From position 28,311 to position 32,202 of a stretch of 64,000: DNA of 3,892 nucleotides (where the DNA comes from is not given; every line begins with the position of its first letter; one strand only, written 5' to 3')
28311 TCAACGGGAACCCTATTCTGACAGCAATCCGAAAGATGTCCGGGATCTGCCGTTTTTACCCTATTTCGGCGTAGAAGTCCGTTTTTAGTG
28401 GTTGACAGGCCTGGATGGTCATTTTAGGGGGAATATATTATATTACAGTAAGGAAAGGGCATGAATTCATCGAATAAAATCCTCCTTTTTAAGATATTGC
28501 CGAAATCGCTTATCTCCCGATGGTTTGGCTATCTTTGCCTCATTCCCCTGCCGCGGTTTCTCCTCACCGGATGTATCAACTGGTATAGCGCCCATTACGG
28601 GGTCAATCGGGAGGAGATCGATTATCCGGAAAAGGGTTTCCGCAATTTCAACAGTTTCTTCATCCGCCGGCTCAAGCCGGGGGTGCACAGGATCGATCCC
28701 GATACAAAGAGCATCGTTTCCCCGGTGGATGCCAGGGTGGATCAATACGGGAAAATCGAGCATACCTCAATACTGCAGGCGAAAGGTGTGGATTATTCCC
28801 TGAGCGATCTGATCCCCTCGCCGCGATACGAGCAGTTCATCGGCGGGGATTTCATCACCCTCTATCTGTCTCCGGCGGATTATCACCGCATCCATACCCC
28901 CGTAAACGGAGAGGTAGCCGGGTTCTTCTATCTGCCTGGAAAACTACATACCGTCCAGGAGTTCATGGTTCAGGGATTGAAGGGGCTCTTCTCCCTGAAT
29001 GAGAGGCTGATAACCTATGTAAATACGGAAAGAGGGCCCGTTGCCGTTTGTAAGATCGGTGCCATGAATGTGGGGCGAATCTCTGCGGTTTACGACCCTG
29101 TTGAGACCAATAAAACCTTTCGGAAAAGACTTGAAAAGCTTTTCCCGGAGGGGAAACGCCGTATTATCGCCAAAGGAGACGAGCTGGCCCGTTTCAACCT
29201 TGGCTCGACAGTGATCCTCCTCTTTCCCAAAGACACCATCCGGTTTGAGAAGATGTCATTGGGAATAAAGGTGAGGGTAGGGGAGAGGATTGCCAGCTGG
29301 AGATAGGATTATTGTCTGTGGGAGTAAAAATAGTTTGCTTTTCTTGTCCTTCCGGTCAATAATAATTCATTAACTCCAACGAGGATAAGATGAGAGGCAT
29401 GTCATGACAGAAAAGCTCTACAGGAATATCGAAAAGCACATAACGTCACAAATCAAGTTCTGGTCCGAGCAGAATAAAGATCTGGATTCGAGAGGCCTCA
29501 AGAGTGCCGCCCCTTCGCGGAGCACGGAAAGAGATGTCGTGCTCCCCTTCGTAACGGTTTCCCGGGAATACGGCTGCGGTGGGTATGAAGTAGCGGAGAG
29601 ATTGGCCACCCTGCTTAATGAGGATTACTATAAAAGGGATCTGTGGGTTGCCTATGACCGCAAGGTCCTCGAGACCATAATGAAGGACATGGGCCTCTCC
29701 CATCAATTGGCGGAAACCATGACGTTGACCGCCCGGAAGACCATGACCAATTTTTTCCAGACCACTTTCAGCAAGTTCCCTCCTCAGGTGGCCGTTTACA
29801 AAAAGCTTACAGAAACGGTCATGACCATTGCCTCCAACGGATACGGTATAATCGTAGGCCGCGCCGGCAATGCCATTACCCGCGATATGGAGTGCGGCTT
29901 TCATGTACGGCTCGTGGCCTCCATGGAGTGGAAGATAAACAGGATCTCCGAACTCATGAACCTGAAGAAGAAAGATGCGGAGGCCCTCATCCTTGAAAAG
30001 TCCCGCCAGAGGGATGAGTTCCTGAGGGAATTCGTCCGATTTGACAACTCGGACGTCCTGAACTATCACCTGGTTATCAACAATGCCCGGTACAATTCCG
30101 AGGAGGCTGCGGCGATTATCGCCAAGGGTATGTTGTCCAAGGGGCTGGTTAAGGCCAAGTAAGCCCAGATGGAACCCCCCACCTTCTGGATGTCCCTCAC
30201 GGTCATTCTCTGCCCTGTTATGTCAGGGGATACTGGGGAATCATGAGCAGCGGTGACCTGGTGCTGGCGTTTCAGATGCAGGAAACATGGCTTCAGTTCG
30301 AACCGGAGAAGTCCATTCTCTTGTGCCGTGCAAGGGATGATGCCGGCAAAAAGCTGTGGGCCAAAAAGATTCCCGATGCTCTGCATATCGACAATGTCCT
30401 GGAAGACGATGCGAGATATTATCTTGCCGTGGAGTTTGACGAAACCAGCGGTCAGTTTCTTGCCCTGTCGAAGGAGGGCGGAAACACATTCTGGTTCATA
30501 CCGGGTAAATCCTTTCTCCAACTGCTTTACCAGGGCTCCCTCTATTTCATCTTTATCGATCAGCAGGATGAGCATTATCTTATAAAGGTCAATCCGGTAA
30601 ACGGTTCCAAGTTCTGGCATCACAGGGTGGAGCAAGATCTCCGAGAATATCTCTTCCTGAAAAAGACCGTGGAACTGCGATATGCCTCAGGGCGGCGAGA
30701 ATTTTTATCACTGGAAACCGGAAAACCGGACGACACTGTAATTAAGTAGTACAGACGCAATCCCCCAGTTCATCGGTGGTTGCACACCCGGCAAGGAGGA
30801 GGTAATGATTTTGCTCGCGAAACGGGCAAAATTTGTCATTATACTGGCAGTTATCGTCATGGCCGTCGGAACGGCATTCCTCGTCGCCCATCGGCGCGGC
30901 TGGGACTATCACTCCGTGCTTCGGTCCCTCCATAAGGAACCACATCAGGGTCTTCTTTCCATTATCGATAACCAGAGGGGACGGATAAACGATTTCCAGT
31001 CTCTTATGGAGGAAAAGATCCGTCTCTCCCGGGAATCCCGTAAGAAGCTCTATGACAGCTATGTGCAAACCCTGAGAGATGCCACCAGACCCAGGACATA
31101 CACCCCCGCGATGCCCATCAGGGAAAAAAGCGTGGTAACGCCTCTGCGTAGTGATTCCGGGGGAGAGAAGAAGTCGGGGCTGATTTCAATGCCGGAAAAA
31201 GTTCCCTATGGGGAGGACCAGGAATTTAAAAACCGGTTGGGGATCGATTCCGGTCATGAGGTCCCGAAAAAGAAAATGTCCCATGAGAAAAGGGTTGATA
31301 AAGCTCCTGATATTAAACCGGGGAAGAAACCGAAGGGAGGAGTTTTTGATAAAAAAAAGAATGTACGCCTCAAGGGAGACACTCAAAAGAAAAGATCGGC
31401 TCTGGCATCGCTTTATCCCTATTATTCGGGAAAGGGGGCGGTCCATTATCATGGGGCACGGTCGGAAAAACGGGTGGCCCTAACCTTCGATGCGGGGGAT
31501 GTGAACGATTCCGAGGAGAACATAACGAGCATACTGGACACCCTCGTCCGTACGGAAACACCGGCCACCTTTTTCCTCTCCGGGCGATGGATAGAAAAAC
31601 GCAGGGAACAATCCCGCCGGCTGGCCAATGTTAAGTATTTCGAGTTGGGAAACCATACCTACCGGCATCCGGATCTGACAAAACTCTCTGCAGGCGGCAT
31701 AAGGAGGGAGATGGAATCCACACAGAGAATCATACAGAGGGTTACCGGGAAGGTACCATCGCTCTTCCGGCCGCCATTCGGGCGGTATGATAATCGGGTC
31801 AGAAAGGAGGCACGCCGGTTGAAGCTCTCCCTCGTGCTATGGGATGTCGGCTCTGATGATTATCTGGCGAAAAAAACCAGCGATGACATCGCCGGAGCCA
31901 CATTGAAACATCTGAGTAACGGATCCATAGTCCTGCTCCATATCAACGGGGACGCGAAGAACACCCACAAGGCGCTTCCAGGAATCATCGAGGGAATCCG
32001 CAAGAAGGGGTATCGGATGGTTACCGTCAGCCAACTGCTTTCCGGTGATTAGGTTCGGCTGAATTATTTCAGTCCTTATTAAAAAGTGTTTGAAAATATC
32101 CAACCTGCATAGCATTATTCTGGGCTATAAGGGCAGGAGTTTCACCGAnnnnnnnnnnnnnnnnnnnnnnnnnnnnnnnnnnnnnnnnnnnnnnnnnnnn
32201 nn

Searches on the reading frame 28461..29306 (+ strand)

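Call 16: search_protein_families(library=ncbifam, proteins=[window:28461-29306:+], max_evalue=1e-10)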
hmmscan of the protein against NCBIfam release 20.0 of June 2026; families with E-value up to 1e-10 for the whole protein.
window:28461-29306:+ (281 aa): 4 families
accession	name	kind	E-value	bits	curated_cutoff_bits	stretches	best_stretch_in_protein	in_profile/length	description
TIGR00163.1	PS_decarb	equivalog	3.4e-53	180.3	111.75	1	59-278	11-240/243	archaetidylserine decarboxylase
NF002853.0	PRK03140.1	equivalog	3.5e-52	177.3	307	1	38-211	34-208/262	phosphatidylserine decarboxylase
NF003038.0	PRK03934.1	equivalog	3.5e-46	157.2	285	1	15-279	4-265/267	phosphatidylserine decarboxylase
NF001941.0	PRK00723.1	equivalog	1.6e-40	139.2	371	1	6-264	33-271/297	phosphatidylserine decarboxylase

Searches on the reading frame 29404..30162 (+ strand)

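Call 16: search_protein_families(library=ncbifam, proteins=[window:29404-30162:+], max_evalue=1e-10)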
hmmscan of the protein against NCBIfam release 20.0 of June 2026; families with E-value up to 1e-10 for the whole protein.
window:29404-30162:+ (252 aa): 0 families

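Call 61: search_protein_families(library=pfam, proteins=[window:29404-30162:+], max_evalue=0.001)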
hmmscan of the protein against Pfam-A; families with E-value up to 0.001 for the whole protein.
window:29404-30162:+ (252 aa): 1 family
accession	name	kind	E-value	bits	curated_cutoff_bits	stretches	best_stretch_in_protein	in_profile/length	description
PF13189.12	Cytidylate_kin2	-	2.1e-33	116.4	28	1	50-228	2-175/176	Cytidylate kinase-like family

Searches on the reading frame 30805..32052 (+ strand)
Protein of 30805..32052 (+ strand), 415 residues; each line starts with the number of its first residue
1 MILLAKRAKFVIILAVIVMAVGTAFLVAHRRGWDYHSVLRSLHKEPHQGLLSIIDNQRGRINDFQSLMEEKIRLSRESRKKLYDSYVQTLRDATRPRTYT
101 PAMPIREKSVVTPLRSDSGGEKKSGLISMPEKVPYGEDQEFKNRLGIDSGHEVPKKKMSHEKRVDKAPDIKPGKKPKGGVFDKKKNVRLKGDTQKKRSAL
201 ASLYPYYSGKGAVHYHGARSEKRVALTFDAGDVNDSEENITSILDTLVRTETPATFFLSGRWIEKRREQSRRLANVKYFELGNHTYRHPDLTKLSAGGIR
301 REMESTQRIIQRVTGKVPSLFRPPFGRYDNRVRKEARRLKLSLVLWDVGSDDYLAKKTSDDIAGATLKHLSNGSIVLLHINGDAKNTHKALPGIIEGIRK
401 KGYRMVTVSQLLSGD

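Call 16: search_protein_families(library=ncbifam, proteins=[window:30805-32052:+], max_evalue=1e-10)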
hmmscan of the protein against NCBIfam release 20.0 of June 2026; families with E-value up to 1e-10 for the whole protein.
window:30805-32052:+ (415 aa): 7 families
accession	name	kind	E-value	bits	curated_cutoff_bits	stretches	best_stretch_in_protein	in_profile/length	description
TIGR02764.1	spore_ybaN_pdaB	equivalog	1.4e-49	168.5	237.4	1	219-412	3-191/191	polysaccharide deacetylase family sporulation protein PdaB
TIGR02884.1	spore_pdaA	equivalog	4.6e-32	111.5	298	1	207-411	22-223/224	delta-lactam-biosynthetic de-N-acetylase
TIGR02873.1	spore_ylxY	hypoth_equivalog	8.3e-32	110.5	391.5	1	215-413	78-268/268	probable sporulation protein, polysaccharide deacetylase family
NF045820.1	PgAcgDacpgdA_Strep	equivalog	3e-31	108.7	800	1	216-413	262-449/463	peptidoglycan-N-acetylglucosamine deacetylase PgdA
NF045821.1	PgAcgDacpgdA1_Bac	equivalog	1.9e-27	95.9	400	1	201-412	66-275/282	peptidoglycan-N-acetylglucosamine deacetylase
TIGR04243.1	nodulat_NodB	equivalog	6.1e-23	81.4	240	1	222-381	2-157/197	chitooligosaccharide deacetylase NodB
NF045822.1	PgAcgDacpgdA2_Bac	equivalog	1e-16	61.1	400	1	219-405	67-255/274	peptidoglycan-N-acetylglucosamine deacetylase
